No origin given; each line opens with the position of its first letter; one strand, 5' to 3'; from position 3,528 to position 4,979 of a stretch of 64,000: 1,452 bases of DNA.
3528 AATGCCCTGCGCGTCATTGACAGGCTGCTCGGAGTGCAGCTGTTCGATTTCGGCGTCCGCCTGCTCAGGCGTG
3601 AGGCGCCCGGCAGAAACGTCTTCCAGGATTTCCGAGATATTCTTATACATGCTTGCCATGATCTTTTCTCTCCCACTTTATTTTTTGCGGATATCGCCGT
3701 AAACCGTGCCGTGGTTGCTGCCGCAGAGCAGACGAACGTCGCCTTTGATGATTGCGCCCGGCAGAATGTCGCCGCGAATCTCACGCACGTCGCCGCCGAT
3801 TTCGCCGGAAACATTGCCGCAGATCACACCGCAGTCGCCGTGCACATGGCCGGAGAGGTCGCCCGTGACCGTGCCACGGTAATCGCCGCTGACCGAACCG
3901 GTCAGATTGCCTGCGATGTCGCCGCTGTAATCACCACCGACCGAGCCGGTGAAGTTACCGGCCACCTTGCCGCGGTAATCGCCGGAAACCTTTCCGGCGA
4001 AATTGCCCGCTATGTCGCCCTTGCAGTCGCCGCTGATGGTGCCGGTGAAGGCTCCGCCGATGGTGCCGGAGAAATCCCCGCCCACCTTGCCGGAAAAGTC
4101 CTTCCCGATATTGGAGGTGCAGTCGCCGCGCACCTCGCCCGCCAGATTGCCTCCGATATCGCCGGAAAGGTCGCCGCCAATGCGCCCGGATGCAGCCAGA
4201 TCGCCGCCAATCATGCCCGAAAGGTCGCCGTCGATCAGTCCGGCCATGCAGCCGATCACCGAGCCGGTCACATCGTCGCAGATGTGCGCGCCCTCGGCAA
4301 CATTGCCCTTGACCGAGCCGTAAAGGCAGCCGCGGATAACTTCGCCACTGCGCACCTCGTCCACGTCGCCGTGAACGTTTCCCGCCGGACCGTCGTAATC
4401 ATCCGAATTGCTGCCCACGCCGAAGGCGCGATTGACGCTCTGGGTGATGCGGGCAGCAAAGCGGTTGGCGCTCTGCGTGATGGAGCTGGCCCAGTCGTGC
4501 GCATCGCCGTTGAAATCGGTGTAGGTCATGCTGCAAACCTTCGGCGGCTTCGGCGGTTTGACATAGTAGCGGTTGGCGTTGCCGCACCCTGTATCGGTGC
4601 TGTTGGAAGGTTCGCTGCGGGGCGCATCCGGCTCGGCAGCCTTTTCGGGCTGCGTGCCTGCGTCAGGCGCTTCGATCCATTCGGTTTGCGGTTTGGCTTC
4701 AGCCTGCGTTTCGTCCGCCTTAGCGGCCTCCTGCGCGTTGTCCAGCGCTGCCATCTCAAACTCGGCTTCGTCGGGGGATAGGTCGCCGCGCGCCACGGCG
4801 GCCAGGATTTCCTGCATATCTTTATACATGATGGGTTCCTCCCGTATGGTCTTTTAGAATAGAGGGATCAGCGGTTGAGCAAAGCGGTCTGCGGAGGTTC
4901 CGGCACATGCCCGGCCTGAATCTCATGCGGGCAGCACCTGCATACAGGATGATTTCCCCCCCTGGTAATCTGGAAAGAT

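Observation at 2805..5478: DUF2089 zinc-ribbon/HTH protein plus two paralogous glycine-rich solenoid-like proteins, all three carrying the same SHOCT-like helix motif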

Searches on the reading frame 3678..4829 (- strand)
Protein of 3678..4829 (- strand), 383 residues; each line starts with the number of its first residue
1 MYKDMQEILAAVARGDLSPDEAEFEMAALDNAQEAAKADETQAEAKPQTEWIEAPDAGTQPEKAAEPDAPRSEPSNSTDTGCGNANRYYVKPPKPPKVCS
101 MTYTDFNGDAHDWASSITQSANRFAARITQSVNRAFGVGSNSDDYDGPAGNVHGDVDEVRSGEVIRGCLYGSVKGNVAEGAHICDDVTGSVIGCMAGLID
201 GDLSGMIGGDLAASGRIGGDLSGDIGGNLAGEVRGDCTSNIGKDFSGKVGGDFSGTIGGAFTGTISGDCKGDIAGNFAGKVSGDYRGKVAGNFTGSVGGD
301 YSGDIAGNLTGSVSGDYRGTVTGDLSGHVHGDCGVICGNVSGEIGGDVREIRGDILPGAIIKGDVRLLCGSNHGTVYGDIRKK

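Call 3: search_protein_families(library=pfam, proteins=[window:3678-4829:-], max_evalue=1)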
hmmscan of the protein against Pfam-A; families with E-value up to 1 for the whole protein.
window:3678-4829:- (383 aa): 1 family
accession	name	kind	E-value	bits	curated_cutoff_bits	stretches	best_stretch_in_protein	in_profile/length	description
PF22178.3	Gp5_trimer_C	-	1.5e-05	25.5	30.9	2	230-302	37-109/112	Bacteriophage T4 gp5 C-terminal trimerisation domain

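Call 4: search_protein_families(library=ncbifam, proteins=[window:3678-4829:-], max_evalue=1)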
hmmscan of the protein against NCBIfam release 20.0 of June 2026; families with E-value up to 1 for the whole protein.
window:3678-4829:- (383 aa): 0 families

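Call 6: find_homologous_proteins(query=window:3678-4829:-)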
Query window:3678-4829:- (383 aa): 27 proteins with E <= 0.001 among 8000 candidates.
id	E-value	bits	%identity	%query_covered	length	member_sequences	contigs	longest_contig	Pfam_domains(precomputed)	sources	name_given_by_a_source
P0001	3.7e-245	831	98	100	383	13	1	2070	PF22178.4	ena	-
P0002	1.7e-212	724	81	100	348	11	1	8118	-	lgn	-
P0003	4.8e-125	436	94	57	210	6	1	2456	-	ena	-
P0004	1.7e-112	395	90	55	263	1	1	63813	-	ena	-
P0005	1.9e-33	134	32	99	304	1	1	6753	PF13441.13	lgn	-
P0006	3.1e-29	121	32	53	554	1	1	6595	-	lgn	-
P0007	4.4e-26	110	29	98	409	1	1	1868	-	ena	-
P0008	1.5e-16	79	68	19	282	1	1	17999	-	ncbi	-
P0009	7.4e-15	73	89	12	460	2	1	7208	PF06418.21,PF00117.35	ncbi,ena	-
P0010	2.2e-12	65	39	32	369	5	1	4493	-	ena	-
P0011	9.7e-9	53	39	28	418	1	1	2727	-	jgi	-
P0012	2.8e-7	48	38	31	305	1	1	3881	PF26696.1,PF18454.8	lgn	-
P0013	2.8e-6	45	42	22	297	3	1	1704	PF00669.26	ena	-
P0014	3.0e-6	45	25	37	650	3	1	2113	-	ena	-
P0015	1.8e-5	42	31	34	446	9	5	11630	PF26696.1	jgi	jgi:hypothetical protein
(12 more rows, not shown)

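Call 7: find_encoding_contigs(protein=P0005, flank=5000, max_places=4)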
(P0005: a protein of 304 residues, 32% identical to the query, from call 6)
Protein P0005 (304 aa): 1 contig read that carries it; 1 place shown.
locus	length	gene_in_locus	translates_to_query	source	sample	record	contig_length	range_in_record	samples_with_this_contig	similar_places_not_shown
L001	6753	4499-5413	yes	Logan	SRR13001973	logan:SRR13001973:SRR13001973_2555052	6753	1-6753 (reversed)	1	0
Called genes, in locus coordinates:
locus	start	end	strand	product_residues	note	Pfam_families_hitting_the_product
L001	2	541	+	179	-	?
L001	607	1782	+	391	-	PF07690:MFS_1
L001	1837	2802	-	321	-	PF06325:PrmA, PF05175:MTS, PF13489:Methyltransf_23 (weak), PF13847:Methyltransf_31, PF08242:Methyltransf_12 (weak), PF13649:Methyltransf_25 (weak)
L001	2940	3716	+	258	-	PF00702:Hydrolase, PF13344:Hydrolase_6, PF13242:Hydrolase_like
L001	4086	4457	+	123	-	PF22747:Zn_ribbon_DUF2089, PF09862:DUF2089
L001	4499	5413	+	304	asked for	PF13441:Gly-zipper_YMGG (faint)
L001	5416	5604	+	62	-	-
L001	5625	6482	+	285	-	-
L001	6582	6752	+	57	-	?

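Call 8: find_encoding_contigs(protein=P0008, flank=5000, max_places=4)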
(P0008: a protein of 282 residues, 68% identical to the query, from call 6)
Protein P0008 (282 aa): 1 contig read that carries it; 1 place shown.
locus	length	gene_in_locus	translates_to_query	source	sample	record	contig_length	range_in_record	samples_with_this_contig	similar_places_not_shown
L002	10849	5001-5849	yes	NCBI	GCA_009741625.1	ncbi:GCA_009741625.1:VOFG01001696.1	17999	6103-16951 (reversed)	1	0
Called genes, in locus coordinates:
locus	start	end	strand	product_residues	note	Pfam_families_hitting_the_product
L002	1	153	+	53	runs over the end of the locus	-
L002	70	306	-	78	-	-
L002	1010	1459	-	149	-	-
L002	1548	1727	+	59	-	-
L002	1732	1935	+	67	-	-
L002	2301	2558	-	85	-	-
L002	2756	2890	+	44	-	-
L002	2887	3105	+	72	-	PF13344:Hydrolase_6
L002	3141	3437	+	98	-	PF13242:Hydrolase_like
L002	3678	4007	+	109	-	-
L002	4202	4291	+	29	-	-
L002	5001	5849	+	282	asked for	-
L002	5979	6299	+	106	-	-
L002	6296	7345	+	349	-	PF01915:Glyco_hydro_3_C (weak)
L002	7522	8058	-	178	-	-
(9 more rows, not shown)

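Call 9: find_encoding_contigs(protein=P0006, flank=5000, max_places=4)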
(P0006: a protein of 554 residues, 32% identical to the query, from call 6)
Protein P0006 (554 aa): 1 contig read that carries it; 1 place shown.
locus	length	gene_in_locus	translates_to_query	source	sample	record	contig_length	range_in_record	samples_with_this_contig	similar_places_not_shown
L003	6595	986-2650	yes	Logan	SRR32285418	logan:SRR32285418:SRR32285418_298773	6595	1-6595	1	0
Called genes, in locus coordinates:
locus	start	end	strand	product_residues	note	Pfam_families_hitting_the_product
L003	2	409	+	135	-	?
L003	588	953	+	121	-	PF22747:Zn_ribbon_DUF2089, PF09862:DUF2089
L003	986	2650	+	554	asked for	-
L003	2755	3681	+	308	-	PF12146:Hydrolase_4, PF00561:Abhydrolase_1, PF12697:Abhydrolase_6 (weak), PF02230:Abhydrolase_2 (faint), PF00326:Peptidase_S9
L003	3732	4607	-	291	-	PF01261:AP_endonuc_2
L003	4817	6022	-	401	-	PF01408:GFO_IDH_MocA, PF02894:GFO_IDH_MocA_C, PF22725:GFO_IDH_MocA_C3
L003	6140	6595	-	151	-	?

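Call 37: predict_structure(alignment_id=A2)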
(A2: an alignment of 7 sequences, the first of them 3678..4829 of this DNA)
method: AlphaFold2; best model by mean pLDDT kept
length: 383 residues; sequences in the alignment: 7
mean_pLDDT: 78.0   pTM: 0.60
mean pLDDT of the five models: 78.0, 76.6, 76.5, 76.2, 75.9
residues with pLDDT >= 90: 227; 70-90: 38; 50-70: 25; < 50: 93
segments of 3 or more residues with pLDDT < 50: 40-114, 132-148
pLDDT, mean of each block of 10 residues (from residue 1): 82 87 85 64 37 30 30 30 28 32 32 51 59 41 39 90 91 95 95 97 97 98 97 98 98 98 98 98 98 98 98 98 98 98 98 98 98 98 95
secondary structure, 60 per line:
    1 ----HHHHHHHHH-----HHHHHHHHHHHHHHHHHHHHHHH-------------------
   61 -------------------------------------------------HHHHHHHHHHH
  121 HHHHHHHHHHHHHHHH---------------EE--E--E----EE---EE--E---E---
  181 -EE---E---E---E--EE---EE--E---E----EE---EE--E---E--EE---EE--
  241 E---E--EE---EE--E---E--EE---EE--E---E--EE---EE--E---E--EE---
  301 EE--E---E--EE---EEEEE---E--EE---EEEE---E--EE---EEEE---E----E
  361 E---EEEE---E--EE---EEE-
elements in order: H5-13 H19-41 H110-136 E317-321 E333-336 E348-351 E365-368 E380-382

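Call 38: search_protein_families(library=pfam, proteins=[L001:4499-5410:+, L001:5625-6479:+, L003:986-2647:+, P0007], max_evalue=10)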
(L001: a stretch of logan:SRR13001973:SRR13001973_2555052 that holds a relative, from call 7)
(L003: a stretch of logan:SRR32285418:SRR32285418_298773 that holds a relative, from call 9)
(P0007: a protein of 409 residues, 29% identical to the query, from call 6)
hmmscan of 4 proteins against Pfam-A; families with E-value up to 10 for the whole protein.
L001:4499-5410:+ (304 aa): 9 families
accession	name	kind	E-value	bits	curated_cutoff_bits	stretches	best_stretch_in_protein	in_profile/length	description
PF22746.1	SHOCT-like_DUF2089-C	-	0.00054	19.9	27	1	6-30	4-28/32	SHOCT-like domain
PF22178.3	Gp5_trimer_C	-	0.00084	19.9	30.9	1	124-193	32-99/112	Bacteriophage T4 gp5 C-terminal trimerisation domain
PF04519.19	Bactofilin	-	0.0037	17.9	27.9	3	204-283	11-97/98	Polymer-forming cytoskeletal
PF04513.17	Baculo_PEP_C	-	0.014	15.9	38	1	29-96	40-106/140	Baculovirus polyhedron envelope protein, PEP, C terminus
PF00672.30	HAMP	-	0.05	14.4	25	1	55-80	27-52/53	HAMP domain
PF08044.16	DUF1707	-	0.083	13.4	27.6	1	10-29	17-36/53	DUF1707 SHOCT-like domain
PF10925.13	DUF2680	-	0.11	13.1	25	1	12-34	28-50/57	Protein of unknown function (DUF2680)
PF19180.5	DUF5862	-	0.62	10.4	33.3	1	202-256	3-56/68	Family of unknown function (DUF5862)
PF13488.11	Gly-zipper_Omp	-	2.7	8.4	25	1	134-171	2-40/46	Glycine zipper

L001:5625-6479:+ (285 aa): 1 family
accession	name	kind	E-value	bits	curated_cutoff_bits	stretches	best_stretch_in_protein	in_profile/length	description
PF22746.1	SHOCT-like_DUF2089-C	-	0.0085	16.1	27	1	5-33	3-31/32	SHOCT-like domain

L003:986-2647:+ (554 aa): 3 families
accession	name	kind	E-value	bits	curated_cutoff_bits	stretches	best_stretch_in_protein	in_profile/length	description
PF22746.1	SHOCT-like_DUF2089-C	-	0.00021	21.2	27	1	8-32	5-29/32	SHOCT-like domain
PF22178.3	Gp5_trimer_C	-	0.011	16.4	30.9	0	330-400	35-105/112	Bacteriophage T4 gp5 C-terminal trimerisation domain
PF01361.26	Tautomerase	-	0.12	12.7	22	1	222-244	11-33/60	Tautomerase enzyme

P0007 (409 aa): 3 families
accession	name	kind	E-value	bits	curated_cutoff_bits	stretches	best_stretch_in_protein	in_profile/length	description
PF22746.1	SHOCT-like_DUF2089-C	-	0.0017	18.4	27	1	5-24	5-24/32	SHOCT-like domain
PF08017.16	Fibrinogen_BP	-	0.053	12.3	50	1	177-324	27-174/425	Fibrinogen binding protein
PF12597.13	Cox20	-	3.6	7.9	25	1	189-229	27-67/101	Cytochrome c oxidase assembly protein COX20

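Call 44: fold_search(model_id=the predicted structure, library=pdb)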
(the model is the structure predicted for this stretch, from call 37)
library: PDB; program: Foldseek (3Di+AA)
matches with E <= 10: 68; with E <= 0.001: 0
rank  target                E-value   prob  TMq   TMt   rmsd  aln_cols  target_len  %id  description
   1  3p4g_D                1.3e-03  0.98  0.24  0.27  11.0       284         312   20  X-ray crystal structure of a hyperactive, Ca2+-dependent, beta-helical antifreeze protein from an Antarctic bacterium (released 2011-04-27)
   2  3p4g_C                1.4e-03  0.95  0.21  0.24  10.8       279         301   18  X-ray crystal structure of a hyperactive, Ca2+-dependent, beta-helical antifreeze protein from an Antarctic bacterium (released 2011-04-27)
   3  3p4g_B                2.2e-03  0.92  0.20  0.24  13.3       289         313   19  X-ray crystal structure of a hyperactive, Ca2+-dependent, beta-helical antifreeze protein from an Antarctic bacterium (released 2011-04-27)
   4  3p4g_A                3.6e-03  0.95  0.22  0.26  11.4       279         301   23  X-ray crystal structure of a hyperactive, Ca2+-dependent, beta-helical antifreeze protein from an Antarctic bacterium (released 2011-04-27)
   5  5t61_O                1.1e-01  0.16  0.13  0.16  12.3       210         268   18  TUNGSTEN-CONTAINING FORMYLMETHANOFURAN DEHYDROGENASE FROM METHANOTHERMOBACTER WOLFEII, TRICLINIC FORM AT 2.55 A (released 2016-10-19)
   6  5t61_C                2.5e-01  0.10  0.12  0.15  12.3       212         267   18  TUNGSTEN-CONTAINING FORMYLMETHANOFURAN DEHYDROGENASE FROM METHANOTHERMOBACTER WOLFEII, TRICLINIC FORM AT 2.55 A (released 2016-10-19)
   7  7o9q_B                4.4e-01  0.04  0.12  0.13  13.8       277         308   13  Crystal structure of the Awp1 (adhesin-like wall protein 1) A-domain from Candida glabrata (released 2021-12-15)
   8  8c50_A                4.7e-01  0.08  0.15  0.16  13.0       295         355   12  Pontibacter korlensis curli subunit CsgA (released 2023-06-28)
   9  8rja_C                5.2e-01  0.04  0.10  0.13  12.5       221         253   17  Crystal structure of the F420-reducing formylmethanofuran dehydrogenase complex from the ethanotroph Candidatus Ethano (released 2024-10-02)
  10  9mne_A                8.9e-01  0.15  0.21  0.11  11.3       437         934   10  Crystal structure of enteropathogenic Escherichia coli EspC (released 2025-10-29)
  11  4wa0                  1.1e+00  0.02  0.11  0.11  14.2       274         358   13  The structure of a possible adhesin C-terminal domain from Caldicellulosiruptor kronotskyensis (released 2015-03-04)
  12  5uyt_A                1.2e+00  0.10  0.21  0.20  16.2       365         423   10  Crystal structure of ice binding protein from an Antarctic bacterium Flavobacteriaceae (released 2017-10-25)
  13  4i84_B                1.3e+00  0.03  0.13  0.14  14.0       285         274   11  The crystal structure of the Haemophilus influenzae HxuA secretion domain involved in the two-partner secretion pathwa (released 2013-11-13)
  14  7ko9                  1.3e+00  0.03  0.12  0.10  16.2       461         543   13  Crystal structure of antigen 43 from uropathogenic Escherichia coli UTI89 (released 2022-03-09)
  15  5awf_E                1.6e+00  0.01  0.08  0.08  18.2       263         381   10  Crystal structure of SufB-SufC-SufD complex from Escherichia coli (released 2015-11-11)
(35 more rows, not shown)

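Call 45: search_solved_structures(query=A2, max_evalue=1)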
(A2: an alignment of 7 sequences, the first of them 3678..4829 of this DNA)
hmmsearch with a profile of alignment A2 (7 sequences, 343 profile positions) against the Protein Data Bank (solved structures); distinct sequences matched with E-value up to 1: 17.
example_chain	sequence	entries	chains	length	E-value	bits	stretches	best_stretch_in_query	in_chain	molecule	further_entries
23fj_R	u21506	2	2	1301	1.4e-18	70.9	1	159-297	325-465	ARID domain-containing protein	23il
6su9_A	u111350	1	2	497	2.4e-10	43.8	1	169-301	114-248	Pyridoxal kinase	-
4jj2_A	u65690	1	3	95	9.5e-05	25.4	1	235-297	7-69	Tail-associated lysozyme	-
4osd_A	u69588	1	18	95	0.00027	23.9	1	235-297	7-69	Tail-associated lysozyme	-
4jiw_A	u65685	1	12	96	0.00031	23.7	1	240-306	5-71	Tail-associated lysozyme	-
9f4a_BB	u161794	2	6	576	0.00031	23.7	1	200-297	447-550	Baseplate central spike protein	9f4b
6p22_A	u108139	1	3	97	0.00031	23.7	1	240-306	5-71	CHIMERA OF CENTRAL SPIKE PROTEINS GP5 FROM PHAGE T4 AND PVC8 FROM PVC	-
4ku0_A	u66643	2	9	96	0.00042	23.3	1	232-297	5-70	Tail-associated lysozyme | Baseplate central spike complex protein gp5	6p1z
4jiv_A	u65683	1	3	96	0.00044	23.2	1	232-297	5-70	Tail-associated lysozyme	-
3a1m_A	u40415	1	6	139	0.00045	23.2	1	221-276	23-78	chimera of thrombin cleavage site, Tail-associated lysozyme, Fibritin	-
1pdl_A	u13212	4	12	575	0.00053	23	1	229-306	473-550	Tail-associated lysozyme | Peptidoglycan hydrolase gp5 | gp5, baseplate central spike protein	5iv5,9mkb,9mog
1wth_A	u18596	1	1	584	0.0012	21.8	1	229-306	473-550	Tail-associated lysozyme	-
2z6b_A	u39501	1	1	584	0.0012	21.8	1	229-306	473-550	Tail-associated lysozyme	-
1k28_A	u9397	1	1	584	0.0012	21.8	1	229-306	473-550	TAIL-ASSOCIATED LYSOZYME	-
6p20_A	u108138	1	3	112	0.0014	21.6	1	232-297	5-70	Baseplate central spike complex protein gp5,PHIKZ164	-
2n3d_A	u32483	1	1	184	0.042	16.7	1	253-314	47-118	Bactofilin A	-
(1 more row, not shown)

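Call 56: search_protein_representatives(alignment_id=A2)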
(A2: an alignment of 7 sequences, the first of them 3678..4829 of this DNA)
Query: 7 sequences, 343 profile positions. Proteins with E-value up to 0.001 (for the whole library): 2440; up to 1e-10: 459; up to 1e-30: 43. The best 150 are listed.
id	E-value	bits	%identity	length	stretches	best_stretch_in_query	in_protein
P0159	4.3e-151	519.8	-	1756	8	143-304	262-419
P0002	1.6e-143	494.9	-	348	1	1-341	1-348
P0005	7.1e-110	384.3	-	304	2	95-341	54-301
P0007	1.6e-105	370.0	-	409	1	4-342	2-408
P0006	5.9e-94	331.9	-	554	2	1-313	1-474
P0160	1.0e-87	311.4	-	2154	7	213-313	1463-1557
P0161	9.6e-87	308.2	-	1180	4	172-307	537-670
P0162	1.3e-84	301.2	-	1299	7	171-306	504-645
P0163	2.7e-83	296.9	-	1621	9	154-340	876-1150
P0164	2.5e-75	270.7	-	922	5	172-298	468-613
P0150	2.7e-68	247.5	-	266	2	154-341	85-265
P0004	8.6e-64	232.8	-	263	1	26-226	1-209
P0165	3.7e-63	230.7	-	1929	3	157-314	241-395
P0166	3.6e-61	224.1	-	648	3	173-305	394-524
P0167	6.4e-59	216.7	-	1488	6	172-302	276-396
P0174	2.3e-50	188.6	-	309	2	153-341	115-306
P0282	1.2e-18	84.3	-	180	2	204-307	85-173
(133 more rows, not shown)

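Call 59: find_encoding_contigs(protein=P0174, flank=4000, max_places=3)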
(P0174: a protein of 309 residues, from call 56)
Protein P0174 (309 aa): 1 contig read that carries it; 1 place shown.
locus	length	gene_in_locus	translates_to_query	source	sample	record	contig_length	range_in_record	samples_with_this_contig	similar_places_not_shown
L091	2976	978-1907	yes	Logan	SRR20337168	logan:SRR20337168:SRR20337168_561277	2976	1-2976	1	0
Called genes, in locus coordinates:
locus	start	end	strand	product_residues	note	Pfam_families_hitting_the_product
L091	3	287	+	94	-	?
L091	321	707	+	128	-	-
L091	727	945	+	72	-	PF22746:SHOCT-like_DUF2089-C (weak)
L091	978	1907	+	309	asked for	PF22746:SHOCT-like_DUF2089-C (faint)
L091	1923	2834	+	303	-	-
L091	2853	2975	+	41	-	?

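Call 60: find_encoding_contigs(protein=P0282, flank=4000, max_places=3)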
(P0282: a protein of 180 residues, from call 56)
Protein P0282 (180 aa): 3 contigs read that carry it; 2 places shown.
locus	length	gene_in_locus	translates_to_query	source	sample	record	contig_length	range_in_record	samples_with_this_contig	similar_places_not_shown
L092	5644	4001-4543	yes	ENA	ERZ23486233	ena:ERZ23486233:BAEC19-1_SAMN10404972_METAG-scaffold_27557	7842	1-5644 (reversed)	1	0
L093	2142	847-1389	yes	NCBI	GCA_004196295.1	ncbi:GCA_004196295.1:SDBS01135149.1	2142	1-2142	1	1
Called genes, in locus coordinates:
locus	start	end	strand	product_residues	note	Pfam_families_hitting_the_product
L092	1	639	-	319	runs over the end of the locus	PF01032:FecCD, PF00950:ABC-3 (weak)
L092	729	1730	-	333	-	PF01497:Peripla_BP_2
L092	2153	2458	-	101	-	-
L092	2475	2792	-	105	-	PF01906:YbjQ_1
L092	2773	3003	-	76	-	-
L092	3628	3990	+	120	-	PF22747:Zn_ribbon_DUF2089, PF09862:DUF2089, PF13556:HTH_30 (weak)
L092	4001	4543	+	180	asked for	-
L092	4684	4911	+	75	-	PF05154:TM2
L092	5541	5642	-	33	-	?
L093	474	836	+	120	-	PF22747:Zn_ribbon_DUF2089, PF09862:DUF2089, PF13556:HTH_30 (weak)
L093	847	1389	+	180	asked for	-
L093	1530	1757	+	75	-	PF05154:TM2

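Call 61: find_encoding_contigs(protein=P0007, flank=4000, max_places=3)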
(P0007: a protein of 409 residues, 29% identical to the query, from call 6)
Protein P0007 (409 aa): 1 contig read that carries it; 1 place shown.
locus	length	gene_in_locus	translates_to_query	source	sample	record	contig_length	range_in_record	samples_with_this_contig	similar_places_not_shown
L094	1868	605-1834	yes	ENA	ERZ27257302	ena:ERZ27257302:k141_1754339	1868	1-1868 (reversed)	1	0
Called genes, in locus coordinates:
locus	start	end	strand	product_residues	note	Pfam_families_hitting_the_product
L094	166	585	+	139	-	PF22747:Zn_ribbon_DUF2089, PF09862:DUF2089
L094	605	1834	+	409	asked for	-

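Call 70: search_protein_families(library=padloc, proteins=[window:3678-4829:-], max_evalue=0.1)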
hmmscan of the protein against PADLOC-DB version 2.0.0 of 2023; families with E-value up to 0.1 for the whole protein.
window:3678-4829:- (383 aa): 0 families

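Call 71: search_protein_families(library=phrogs, proteins=[window:3678-4829:-], max_evalue=0.1)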
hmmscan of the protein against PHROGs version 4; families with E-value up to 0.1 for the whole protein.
window:3678-4829:- (383 aa): 2 families
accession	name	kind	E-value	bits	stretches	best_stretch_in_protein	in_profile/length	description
phrog_430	-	tail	5.2e-11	42.7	1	199-330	397-525/868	baseplate hub subunit and tail lysozyme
phrog_694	-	tail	0.015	14.5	1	288-331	600-643/851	baseplate hub and tail lysozyme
